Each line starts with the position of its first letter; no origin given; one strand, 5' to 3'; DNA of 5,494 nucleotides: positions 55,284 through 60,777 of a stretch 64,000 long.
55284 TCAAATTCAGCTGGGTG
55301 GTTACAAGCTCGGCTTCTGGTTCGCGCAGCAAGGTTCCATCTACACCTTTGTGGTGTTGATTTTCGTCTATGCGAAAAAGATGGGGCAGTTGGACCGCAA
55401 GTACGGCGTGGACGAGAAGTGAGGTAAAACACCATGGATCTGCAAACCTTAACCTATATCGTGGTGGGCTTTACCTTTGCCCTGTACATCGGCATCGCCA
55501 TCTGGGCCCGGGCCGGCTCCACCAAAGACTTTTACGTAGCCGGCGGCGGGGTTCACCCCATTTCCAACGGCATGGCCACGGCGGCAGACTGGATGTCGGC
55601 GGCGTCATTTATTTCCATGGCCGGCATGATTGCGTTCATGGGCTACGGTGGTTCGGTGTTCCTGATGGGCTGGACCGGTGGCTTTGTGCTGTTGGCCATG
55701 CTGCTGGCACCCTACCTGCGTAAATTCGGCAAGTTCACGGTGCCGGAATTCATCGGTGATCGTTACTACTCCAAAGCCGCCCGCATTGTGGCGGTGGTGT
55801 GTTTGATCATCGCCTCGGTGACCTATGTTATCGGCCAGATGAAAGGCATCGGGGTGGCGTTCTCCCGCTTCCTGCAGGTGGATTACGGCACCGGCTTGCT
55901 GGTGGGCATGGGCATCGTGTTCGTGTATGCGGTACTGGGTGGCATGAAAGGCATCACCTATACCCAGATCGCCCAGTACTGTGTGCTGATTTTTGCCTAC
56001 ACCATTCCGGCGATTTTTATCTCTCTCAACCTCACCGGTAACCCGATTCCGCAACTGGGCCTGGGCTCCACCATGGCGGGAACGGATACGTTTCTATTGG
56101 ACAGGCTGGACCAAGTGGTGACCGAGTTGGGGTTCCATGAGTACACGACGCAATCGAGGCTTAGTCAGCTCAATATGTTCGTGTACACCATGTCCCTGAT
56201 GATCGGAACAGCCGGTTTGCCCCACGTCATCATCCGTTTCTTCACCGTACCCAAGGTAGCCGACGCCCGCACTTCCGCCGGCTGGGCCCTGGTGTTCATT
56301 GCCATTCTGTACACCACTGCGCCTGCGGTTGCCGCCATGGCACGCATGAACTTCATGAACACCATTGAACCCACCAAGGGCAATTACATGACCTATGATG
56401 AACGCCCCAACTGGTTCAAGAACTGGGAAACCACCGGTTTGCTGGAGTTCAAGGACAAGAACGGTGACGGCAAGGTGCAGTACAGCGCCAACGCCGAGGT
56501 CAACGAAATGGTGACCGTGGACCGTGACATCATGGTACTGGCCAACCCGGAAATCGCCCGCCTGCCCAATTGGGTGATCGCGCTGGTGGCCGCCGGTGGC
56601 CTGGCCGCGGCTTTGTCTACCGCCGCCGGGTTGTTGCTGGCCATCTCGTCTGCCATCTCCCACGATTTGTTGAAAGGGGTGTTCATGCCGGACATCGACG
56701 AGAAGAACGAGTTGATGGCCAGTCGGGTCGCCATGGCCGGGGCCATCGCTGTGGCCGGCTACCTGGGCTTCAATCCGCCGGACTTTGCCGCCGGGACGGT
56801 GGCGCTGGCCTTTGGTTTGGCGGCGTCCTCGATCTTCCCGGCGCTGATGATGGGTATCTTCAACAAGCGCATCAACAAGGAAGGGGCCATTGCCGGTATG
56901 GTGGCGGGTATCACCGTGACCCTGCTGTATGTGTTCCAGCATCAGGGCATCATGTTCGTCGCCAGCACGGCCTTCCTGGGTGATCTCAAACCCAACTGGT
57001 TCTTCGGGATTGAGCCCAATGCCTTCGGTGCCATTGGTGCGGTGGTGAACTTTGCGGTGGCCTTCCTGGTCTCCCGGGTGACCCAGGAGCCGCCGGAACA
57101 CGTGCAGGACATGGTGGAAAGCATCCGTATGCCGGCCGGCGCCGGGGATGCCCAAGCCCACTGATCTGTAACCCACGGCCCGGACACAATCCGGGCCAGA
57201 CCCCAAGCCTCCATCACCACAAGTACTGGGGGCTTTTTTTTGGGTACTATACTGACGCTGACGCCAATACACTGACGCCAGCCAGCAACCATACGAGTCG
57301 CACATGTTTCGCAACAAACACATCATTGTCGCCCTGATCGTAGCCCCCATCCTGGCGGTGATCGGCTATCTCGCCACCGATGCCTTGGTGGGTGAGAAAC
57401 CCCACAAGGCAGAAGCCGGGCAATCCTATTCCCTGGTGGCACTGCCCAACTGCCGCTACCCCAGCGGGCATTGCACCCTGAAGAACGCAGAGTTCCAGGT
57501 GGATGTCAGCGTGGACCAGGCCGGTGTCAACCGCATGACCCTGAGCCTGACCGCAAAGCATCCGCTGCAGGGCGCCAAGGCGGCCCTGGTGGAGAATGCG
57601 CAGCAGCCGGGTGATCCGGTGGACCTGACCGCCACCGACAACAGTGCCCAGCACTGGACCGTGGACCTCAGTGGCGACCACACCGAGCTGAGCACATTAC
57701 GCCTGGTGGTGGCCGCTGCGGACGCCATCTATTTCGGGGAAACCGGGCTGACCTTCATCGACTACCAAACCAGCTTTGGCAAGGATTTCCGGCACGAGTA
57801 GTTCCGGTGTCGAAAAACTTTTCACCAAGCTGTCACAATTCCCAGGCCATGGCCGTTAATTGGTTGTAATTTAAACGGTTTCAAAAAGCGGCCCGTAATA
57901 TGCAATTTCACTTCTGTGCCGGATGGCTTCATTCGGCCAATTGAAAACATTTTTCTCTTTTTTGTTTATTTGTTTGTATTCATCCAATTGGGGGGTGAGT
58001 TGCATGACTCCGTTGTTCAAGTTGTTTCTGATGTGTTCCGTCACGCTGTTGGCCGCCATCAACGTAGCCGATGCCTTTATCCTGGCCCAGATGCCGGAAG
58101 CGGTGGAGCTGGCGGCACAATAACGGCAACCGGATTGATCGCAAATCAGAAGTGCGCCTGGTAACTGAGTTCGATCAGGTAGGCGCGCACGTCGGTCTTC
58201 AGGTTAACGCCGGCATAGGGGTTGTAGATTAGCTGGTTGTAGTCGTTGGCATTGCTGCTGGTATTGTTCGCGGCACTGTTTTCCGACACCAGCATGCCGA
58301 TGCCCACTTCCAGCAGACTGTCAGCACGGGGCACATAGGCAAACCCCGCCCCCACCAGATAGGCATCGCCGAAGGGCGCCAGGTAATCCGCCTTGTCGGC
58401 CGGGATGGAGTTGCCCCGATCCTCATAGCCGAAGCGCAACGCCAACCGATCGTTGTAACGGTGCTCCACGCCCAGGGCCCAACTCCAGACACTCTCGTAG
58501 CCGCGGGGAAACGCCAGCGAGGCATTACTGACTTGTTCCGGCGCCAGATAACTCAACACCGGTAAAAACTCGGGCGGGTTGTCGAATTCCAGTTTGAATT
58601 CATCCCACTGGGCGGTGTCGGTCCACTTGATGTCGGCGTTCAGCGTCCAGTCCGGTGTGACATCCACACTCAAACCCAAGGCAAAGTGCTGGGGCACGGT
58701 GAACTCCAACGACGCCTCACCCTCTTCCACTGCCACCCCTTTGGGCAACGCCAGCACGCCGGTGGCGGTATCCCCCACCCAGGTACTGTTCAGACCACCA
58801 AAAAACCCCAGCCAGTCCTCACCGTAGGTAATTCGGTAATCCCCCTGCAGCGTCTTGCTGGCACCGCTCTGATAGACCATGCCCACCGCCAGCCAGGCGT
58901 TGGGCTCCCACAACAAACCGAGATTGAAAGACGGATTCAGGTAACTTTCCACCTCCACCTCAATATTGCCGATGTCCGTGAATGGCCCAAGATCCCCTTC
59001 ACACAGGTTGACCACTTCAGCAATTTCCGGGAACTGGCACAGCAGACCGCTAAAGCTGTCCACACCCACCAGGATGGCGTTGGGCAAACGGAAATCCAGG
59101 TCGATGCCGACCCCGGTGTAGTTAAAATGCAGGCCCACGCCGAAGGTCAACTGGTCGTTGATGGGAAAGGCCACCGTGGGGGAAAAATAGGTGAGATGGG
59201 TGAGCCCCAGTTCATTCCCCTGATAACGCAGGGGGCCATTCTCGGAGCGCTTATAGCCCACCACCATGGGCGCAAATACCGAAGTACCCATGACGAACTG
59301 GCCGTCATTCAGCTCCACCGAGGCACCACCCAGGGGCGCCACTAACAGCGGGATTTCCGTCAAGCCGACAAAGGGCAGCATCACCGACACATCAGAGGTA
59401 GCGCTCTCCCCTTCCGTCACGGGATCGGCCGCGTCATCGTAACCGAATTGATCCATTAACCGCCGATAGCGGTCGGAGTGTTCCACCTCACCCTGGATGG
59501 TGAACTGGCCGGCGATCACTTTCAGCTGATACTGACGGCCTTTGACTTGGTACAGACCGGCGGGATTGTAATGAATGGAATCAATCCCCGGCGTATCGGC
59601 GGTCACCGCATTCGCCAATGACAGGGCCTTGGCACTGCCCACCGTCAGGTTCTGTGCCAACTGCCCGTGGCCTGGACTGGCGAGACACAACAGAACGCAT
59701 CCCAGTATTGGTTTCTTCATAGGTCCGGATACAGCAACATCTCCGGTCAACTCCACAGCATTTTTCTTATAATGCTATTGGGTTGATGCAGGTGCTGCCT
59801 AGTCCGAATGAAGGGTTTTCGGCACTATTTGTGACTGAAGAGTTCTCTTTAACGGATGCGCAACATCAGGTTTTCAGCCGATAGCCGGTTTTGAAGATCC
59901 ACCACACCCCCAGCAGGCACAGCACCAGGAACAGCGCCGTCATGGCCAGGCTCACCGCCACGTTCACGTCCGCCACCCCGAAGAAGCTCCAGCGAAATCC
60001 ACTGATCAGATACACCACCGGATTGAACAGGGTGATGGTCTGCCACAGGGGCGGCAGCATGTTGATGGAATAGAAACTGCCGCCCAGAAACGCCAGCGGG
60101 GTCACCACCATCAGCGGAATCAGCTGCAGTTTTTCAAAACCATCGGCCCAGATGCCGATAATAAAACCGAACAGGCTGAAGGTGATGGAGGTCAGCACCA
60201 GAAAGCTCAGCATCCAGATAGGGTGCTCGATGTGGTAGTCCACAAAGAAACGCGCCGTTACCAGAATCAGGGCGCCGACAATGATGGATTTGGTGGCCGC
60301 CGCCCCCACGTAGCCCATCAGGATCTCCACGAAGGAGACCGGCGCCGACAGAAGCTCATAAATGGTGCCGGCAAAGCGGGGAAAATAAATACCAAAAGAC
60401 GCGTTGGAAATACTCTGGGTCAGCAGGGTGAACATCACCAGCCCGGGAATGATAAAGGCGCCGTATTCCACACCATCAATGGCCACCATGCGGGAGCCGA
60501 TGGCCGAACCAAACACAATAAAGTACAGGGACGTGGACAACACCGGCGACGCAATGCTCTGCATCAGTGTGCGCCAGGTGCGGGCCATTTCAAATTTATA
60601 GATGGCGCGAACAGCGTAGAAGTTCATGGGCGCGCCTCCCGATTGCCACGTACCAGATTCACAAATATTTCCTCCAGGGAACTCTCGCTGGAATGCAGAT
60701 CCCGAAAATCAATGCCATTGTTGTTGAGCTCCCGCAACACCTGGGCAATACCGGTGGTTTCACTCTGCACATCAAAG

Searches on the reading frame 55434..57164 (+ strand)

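Call 43: search_protein_families(library=pfam, proteins=[window:55434-57164:+], max_evalue=0.001)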
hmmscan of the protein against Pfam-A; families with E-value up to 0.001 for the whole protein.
window:55434-57164:+ (576 aa): 1 family
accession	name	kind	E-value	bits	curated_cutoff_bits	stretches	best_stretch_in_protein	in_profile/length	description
PF00474.23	SSF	-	7.8e-52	176.9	22.8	2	33-299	1-255/406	Sodium:solute symporter family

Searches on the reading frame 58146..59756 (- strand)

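Call 43: search_protein_families(library=pfam, proteins=[window:58146-59756:-], max_evalue=0.001)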
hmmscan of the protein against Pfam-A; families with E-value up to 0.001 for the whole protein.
window:58146-59756:- (536 aa): 1 family
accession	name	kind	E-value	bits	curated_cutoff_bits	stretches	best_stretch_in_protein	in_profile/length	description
PF03349.22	Toluene_X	-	4.9e-56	190.4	29.7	1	32-536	14-421/421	Outer membrane protein transport protein (OMPP1/FadL/TodX)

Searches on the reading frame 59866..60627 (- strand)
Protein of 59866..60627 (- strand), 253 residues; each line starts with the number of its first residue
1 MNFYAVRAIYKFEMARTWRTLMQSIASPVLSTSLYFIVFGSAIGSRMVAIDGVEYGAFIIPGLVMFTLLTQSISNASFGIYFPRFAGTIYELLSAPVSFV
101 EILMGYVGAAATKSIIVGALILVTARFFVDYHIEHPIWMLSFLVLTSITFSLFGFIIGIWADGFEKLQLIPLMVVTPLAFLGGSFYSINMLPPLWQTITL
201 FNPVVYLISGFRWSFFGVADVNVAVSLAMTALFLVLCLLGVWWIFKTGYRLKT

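Call 44: search_protein_families(library=pfam, proteins=[window:59866-60627:-], max_evalue=0.001)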
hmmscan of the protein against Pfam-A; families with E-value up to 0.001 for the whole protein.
window:59866-60627:- (253 aa): 2 families
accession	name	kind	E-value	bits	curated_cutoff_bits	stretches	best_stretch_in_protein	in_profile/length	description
PF01061.29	ABC2_membrane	-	5.3e-33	114.8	26.9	1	5-216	2-211/211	ABC-2 type transporter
PF12698.13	ABC2_membrane_3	-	5.6e-09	36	31.6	1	55-242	160-346/347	ABC-2 family transporter protein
